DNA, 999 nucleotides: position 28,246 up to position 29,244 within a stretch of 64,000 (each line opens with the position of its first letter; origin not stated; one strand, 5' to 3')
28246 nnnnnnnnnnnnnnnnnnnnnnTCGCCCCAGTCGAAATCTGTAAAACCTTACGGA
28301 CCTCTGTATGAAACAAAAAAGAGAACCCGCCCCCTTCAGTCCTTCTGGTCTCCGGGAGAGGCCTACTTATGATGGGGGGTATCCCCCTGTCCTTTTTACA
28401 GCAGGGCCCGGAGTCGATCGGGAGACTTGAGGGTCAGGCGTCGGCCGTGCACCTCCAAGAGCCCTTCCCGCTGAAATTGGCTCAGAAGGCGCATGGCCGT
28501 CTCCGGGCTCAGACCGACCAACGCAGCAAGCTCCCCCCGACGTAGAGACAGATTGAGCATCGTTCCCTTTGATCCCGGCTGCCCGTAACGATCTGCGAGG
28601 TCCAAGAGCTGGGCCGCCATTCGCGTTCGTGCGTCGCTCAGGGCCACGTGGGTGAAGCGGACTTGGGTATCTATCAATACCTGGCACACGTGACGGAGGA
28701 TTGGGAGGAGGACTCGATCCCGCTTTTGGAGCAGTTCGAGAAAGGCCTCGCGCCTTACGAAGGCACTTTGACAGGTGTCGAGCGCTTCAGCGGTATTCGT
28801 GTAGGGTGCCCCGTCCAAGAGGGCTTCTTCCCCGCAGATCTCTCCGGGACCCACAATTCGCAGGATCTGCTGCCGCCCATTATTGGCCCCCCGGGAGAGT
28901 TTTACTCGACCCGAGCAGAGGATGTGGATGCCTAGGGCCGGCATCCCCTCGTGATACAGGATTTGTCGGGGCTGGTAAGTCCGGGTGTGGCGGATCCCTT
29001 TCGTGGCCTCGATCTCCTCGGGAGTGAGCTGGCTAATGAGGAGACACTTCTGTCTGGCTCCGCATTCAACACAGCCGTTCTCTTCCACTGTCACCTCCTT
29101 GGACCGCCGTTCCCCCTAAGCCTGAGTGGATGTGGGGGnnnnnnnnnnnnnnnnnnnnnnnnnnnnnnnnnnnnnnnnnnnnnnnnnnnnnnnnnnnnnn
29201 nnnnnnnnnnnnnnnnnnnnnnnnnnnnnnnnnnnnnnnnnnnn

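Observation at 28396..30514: Small Cys/Trp-rich ORF + radical SAM/SPASM enzyme + FNR-type regulator: a possible maturase/substrate system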

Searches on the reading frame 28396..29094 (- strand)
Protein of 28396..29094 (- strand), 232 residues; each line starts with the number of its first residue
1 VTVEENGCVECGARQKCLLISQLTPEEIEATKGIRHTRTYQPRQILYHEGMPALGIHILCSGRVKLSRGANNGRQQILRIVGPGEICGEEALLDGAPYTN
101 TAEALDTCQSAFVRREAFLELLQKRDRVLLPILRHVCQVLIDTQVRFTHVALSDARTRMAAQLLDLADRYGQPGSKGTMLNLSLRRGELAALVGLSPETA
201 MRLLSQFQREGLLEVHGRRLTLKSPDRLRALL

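Call 3: search_protein_families(library=ncbifam, proteins=[window:28396-29094:-], max_evalue=0.01)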
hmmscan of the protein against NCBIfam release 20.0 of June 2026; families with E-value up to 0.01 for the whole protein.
window:28396-29094:- (232 aa): 13 families
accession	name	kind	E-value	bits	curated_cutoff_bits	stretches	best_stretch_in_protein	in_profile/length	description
NF008365.0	PRK11161.1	subfamily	5.2e-20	71.8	228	1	8-230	20-241/250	fumarate/nitrate reduction transcriptional regulator Fnr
NF008732.0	PRK11753.1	equivalog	5.7e-19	68.4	266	1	26-220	14-208/214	cAMP-activated global transcriptional regulator CRP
NF050806.1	TransRegFixKCaul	equivalog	6.4e-17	61.5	300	1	37-231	25-213/215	transcriptional regulator FixK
NF045989.1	TransRegFnrLRhodb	equivalog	3e-13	49.6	300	1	4-220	6-222/245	transcriptional regulator FnrL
NF010499.0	PRK13918.1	equivalog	6.1e-13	48.7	274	1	30-229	7-198/205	CRP/FNR family transcriptional regulator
NF006901.0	PRK09392.1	equivalog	3.7e-11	42.8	211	1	19-231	14-220/236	transcriptional activator FtrB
TIGR03697.1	NtcA_cyano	equivalog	6.5e-10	39.1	244.95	1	46-228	4-188/193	global nitrogen regulator NtcA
NF052518.1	TransRegLdrP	equivalog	8.1e-10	39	300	1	43-222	7-178/195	transcriptional regulator LdrP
NF053664.1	TransRegPtrACyano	equivalog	1.6e-09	37.3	300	1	56-221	30-189/196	Crp/Fnr family transcriptional regulator PtrA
NF050815.1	TransActFtrBCaul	equivalog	7.9e-09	35.1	300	1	43-229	40-220/251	transcriptional activator FtrB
NF058543.1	ActPatMycb56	equivalog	1.4e-06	27.4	460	1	39-140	23-122/317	acetyltransferase Pat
NF041163.2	encap_f2b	equivalog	2.6e-06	26.9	400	1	34-128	94-189/450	family 2B encapsulin nanocompartment shell protein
NF007707.0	PRK10402.1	subfamily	3.7e-05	23.4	180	1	38-153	34-145/226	transcriptional regulator YeiL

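Call 4: search_protein_families(library=pfam, proteins=[window:28396-29094:-], max_evalue=0.01)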
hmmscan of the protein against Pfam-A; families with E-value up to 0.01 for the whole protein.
window:28396-29094:- (232 aa): 8 families
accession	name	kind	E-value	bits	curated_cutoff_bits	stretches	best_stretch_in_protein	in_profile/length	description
PF00027.35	cNMP_binding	-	2.9e-23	82.1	27.5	1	38-124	2-88/89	Cyclic nucleotide-binding domain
PF13545.12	HTH_Crp_2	-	2.7e-17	62.9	27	1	158-231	2-70/70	Crp-like helix-turn-helix domain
PF00325.26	Crp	-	2.9e-06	27.4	21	1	184-213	3-32/32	Bacterial regulatory proteins, crp family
PF13518.12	HTH_28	-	0.00069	20.1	25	0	186-212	15-41/52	Helix-turn-helix domain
PF25213.1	HVO_A0261_N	-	0.0012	19.1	35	1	183-219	24-60/86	HVO_A0261 N-terminal domain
PF09339.16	HTH_IclR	-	0.0013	18.9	22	1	185-214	20-49/52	IclR helix-turn-helix domain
PF06969.22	HemN_C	-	0.0029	18.1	24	1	177-223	14-61/67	HemN C-terminal domain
PF13384.12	HTH_23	-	0.0095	16.2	24.6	0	188-212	22-46/50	Homeodomain-like domain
